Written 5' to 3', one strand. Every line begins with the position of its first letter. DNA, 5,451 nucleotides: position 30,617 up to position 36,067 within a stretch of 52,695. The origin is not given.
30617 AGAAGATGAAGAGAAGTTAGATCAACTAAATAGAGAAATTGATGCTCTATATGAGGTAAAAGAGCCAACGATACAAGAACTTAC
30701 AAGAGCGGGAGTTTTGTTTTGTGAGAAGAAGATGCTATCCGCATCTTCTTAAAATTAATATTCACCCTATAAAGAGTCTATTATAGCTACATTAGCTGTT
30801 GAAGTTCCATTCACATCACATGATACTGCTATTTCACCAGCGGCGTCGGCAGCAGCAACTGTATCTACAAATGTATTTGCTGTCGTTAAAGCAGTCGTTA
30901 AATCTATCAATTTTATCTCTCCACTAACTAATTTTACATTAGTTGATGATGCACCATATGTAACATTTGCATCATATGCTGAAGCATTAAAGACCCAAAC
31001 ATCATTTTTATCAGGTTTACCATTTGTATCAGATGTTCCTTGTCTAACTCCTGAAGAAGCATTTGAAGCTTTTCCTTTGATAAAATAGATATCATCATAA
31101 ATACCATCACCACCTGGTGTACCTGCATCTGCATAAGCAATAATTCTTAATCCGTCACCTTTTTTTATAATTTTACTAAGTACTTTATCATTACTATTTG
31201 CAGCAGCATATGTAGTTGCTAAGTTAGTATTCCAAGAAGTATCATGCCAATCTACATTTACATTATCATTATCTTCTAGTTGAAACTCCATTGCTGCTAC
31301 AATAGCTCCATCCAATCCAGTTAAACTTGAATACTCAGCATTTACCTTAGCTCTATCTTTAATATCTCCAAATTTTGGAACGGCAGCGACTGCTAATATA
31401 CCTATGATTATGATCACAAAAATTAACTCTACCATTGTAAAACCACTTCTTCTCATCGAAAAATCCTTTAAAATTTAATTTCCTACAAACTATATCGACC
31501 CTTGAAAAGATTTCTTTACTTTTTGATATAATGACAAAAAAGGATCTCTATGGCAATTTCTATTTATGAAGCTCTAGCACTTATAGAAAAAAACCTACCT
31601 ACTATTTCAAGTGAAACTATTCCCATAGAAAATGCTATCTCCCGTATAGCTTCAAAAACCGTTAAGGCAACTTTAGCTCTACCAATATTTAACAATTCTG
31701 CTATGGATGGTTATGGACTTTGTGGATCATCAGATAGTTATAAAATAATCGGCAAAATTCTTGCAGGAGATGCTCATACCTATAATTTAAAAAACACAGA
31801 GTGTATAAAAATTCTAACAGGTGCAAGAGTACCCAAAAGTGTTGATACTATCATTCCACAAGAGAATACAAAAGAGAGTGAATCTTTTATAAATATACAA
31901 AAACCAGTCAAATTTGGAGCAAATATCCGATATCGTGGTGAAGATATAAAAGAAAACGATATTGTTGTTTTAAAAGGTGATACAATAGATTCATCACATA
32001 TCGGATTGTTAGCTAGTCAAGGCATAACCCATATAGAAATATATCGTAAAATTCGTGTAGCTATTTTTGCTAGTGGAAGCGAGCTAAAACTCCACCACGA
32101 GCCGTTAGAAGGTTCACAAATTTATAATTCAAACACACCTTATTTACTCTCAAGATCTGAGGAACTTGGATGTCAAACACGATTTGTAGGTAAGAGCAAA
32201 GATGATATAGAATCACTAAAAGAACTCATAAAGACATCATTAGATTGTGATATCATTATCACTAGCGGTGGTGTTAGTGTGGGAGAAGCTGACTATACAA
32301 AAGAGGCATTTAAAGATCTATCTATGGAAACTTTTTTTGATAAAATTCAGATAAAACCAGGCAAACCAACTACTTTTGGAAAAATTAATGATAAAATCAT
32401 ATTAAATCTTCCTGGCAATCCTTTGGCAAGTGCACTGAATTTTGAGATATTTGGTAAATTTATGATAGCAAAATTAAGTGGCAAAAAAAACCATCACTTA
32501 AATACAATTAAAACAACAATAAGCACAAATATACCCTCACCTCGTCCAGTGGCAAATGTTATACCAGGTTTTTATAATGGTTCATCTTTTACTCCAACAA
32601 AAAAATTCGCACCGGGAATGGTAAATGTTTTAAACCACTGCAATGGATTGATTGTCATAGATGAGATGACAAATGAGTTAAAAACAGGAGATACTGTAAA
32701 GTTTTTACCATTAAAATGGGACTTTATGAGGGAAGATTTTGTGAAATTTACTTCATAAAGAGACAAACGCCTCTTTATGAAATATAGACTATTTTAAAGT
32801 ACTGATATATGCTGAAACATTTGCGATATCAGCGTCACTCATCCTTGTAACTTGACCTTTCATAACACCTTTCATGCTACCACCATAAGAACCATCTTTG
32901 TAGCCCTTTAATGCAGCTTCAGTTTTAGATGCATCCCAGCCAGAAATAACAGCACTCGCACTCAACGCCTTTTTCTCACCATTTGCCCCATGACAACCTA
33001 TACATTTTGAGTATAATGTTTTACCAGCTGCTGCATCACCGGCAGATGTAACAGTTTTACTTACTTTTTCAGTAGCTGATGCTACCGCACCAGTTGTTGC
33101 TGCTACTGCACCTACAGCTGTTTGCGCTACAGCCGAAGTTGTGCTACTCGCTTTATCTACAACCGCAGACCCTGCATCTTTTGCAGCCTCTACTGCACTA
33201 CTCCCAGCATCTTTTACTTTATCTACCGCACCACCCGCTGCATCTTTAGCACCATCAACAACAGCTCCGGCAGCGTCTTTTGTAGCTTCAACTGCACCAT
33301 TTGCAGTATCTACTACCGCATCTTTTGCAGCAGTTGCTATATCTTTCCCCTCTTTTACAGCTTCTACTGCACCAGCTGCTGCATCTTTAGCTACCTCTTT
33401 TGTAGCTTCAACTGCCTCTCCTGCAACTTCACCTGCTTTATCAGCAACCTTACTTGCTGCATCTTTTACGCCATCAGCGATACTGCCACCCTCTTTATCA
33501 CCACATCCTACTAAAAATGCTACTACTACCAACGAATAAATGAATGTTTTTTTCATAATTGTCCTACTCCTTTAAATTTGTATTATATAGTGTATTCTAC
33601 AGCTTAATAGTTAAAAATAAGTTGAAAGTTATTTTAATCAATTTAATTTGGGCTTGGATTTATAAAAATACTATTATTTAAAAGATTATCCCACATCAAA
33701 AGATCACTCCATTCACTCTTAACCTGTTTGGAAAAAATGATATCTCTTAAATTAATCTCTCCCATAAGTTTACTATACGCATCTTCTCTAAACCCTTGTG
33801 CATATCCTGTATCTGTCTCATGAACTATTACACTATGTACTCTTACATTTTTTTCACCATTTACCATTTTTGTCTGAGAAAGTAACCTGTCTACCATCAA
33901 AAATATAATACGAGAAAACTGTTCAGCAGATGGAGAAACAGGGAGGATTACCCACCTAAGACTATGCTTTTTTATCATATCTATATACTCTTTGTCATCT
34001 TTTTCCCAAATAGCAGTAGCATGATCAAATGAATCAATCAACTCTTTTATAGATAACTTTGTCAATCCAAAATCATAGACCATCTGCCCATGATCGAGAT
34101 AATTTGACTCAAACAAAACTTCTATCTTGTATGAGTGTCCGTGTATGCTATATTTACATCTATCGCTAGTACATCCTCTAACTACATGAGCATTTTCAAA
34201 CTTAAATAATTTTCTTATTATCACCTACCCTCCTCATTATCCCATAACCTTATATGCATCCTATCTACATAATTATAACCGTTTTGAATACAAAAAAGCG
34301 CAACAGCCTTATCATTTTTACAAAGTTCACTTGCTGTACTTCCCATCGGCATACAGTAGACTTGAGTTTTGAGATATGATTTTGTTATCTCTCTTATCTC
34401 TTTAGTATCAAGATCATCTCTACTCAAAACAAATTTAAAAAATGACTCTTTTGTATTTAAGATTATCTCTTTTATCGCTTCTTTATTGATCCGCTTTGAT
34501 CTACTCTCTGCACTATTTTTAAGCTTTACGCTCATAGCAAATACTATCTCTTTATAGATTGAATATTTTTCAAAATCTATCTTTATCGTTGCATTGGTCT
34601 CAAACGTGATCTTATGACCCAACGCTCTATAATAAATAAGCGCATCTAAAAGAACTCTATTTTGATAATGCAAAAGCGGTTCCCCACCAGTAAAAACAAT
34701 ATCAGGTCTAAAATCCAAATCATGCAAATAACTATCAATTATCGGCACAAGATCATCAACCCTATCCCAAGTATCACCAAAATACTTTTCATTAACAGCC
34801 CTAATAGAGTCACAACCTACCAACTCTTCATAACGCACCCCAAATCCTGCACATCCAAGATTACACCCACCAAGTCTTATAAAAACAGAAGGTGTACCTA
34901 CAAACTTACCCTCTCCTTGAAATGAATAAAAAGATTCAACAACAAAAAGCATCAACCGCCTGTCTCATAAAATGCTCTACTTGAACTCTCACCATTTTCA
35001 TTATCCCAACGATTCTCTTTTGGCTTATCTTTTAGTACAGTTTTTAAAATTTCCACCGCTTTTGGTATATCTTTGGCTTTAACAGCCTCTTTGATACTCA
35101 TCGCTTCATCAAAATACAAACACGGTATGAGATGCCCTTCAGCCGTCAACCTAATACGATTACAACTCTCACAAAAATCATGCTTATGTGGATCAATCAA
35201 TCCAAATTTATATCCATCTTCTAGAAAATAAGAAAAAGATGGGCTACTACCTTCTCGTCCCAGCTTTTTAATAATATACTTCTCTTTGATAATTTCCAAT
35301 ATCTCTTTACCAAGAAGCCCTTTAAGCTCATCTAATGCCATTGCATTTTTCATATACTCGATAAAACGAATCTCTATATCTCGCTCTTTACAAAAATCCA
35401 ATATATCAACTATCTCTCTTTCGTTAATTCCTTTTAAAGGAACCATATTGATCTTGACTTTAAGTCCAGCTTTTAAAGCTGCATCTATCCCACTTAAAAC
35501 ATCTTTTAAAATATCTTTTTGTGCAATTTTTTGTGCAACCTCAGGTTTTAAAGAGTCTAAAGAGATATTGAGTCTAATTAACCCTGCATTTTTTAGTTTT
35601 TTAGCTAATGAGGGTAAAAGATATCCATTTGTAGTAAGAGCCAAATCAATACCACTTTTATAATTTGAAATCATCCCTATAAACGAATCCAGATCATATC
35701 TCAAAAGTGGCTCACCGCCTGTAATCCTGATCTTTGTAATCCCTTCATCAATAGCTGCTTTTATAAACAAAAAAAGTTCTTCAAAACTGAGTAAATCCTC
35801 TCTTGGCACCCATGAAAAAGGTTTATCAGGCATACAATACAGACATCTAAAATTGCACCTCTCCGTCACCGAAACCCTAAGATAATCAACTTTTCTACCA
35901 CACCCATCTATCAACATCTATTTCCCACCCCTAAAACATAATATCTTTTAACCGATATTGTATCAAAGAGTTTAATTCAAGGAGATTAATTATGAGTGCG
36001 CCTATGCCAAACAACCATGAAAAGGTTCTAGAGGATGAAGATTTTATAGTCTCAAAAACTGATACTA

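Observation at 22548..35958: Recurrent bipartite motif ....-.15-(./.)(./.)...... (sigma-28 consensus) before both pilins, a two-component system and a chemoreceptor pair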

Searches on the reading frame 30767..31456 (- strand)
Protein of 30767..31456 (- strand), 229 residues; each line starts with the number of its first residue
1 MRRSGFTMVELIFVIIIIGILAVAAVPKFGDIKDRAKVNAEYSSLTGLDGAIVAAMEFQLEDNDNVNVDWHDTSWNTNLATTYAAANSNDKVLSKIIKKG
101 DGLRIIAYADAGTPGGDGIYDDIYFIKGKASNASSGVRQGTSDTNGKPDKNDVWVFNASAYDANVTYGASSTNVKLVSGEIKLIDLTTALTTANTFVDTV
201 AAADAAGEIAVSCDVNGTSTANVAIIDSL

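Call 10: search_protein_families(library=pfam, proteins=[window:30767-31456:-], max_evalue=0.01)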
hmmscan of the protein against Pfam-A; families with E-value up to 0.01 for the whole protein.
window:30767-31456:- (229 aa): 1 family
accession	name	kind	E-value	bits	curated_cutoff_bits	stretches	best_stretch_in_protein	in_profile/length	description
PF07963.17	N_methyl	-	1.3e-05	25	21.2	1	2-25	3-26/27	Prokaryotic N-terminal methylation motif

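Call 46: search_protein_families(library=ncbifam, proteins=[window:30767-31456:-], max_evalue=0.01)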
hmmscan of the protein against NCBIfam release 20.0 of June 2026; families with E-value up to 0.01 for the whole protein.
window:30767-31456:- (229 aa): 6 families
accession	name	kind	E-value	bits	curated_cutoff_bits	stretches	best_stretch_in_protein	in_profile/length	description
TIGR01710.1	typeII_sec_gspG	equivalog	1.4e-07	31.6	88.85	1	4-52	1-49/134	type II secretion system major pseudopilin GspG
NF041775.1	typeIV_PilA_Myxo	equivalog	2.6e-06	27.6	400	1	2-44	9-51/214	type IV pilin protein PilA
TIGR02532.1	IV_pilin_GFxxxE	domain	8.9e-06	25.3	16.3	1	3-26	1-24/24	prepilin-type N-terminal cleavage/methylation domain-containing protein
TIGR01708.2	typeII_sec_gspH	equivalog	2.8e-05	24.2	80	1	4-42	2-40/169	type II secretion system minor pseudopilin GspH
NF040999.1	pilin_ComGC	equivalog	7.6e-05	22.8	75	1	4-39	2-37/84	competence type IV pilus major pilin ComGC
NF007862.0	PRK10574.1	equivalog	0.001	19.2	138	1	2-32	3-33/145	prepilin peptidase-dependent pilin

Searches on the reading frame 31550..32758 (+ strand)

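Call 10: search_protein_families(library=pfam, proteins=[window:31550-32758:+], max_evalue=0.01)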
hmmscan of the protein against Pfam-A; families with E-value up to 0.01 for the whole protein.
window:31550-32758:+ (402 aa): 3 families
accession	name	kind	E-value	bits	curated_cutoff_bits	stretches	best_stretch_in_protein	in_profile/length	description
PF03453.22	MoeA_N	-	8.1e-37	126.8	30.8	1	3-158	1-160/160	MoeA N-terminal region (domain I and II)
PF00994.29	MoCF_biosynth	-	3.4e-25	88.9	26.6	1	172-303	2-139/144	Probable molybdopterin binding domain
PF03454.20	MoeA_C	-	6.8e-07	29.9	22.1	1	325-388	5-72/72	MoeA C-terminal region (domain IV)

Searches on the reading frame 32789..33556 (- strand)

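Call 10: search_protein_families(library=pfam, proteins=[window:32789-33556:-], max_evalue=0.01)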
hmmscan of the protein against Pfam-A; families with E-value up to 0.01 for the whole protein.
window:32789-33556:- (255 aa): 2 families
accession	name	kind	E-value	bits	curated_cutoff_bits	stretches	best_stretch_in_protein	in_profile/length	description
PF00034.26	Cytochrom_C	-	4.8e-12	47.5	21.3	1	175-255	1-90/90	Cytochrome c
PF13442.11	Cytochrome_CBB3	-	4.8e-06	27.3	27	1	174-251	2-68/68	Cytochrome C oxidase, cbb3-type, subunit III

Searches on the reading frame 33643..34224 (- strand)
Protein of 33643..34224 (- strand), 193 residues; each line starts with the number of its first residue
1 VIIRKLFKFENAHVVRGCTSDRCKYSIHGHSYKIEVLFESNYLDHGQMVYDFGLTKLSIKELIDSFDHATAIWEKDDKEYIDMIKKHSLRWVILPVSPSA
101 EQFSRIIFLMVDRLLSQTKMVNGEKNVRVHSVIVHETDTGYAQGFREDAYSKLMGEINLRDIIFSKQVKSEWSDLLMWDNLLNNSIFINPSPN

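Call 10: search_protein_families(library=pfam, proteins=[window:33643-34224:-], max_evalue=0.01)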
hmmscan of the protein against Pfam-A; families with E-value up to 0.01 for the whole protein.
window:33643-34224:- (193 aa): 1 family
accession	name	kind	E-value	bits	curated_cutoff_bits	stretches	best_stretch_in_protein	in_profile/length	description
PF01242.24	PTPS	-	9.4e-22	77.7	22.4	1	3-143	2-117/121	6-pyruvoyl tetrahydropterin synthase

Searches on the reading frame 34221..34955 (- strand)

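Call 10: search_protein_families(library=pfam, proteins=[window:34221-34955:-], max_evalue=0.01)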
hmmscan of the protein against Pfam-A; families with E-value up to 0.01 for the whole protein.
window:34221-34955:- (244 aa): 2 families
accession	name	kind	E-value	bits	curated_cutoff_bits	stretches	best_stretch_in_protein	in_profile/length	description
PF04055.27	Radical_SAM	-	3.9e-07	30.8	29.5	1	29-168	5-136/166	Radical SAM superfamily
PF13353.11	Fer4_12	-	0.0007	20.3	22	1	24-160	8-132/137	4Fe-4S single cluster domain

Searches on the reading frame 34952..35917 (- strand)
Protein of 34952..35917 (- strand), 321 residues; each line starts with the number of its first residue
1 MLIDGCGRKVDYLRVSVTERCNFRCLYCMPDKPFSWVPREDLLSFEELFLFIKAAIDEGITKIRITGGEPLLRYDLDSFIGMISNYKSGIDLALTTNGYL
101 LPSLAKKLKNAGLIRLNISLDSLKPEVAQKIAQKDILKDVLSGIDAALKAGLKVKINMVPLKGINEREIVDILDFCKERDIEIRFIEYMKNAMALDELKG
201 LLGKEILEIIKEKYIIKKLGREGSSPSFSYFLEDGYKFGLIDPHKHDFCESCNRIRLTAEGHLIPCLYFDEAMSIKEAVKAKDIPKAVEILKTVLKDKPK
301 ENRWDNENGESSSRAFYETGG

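Call 10: search_protein_families(library=pfam, proteins=[window:34952-35917:-], max_evalue=0.01)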
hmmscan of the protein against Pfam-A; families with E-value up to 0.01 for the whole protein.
window:34952-35917:- (321 aa): 4 families
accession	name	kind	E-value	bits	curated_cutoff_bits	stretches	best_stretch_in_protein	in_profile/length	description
PF04055.27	Radical_SAM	-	2e-36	126.1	29.5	1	15-176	1-166/166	Radical SAM superfamily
PF06463.18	Mob_synth_C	-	3.2e-27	95.4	37.4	1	181-302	1-126/128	Molybdenum Cofactor Synthesis C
PF13353.11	Fer4_12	-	3.5e-05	24.6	22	1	18-121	12-114/137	4Fe-4S single cluster domain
PF19238.5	Radical_SAM_2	-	0.0029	17.7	26.7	0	106-169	70-133/151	Radical SAM-like domain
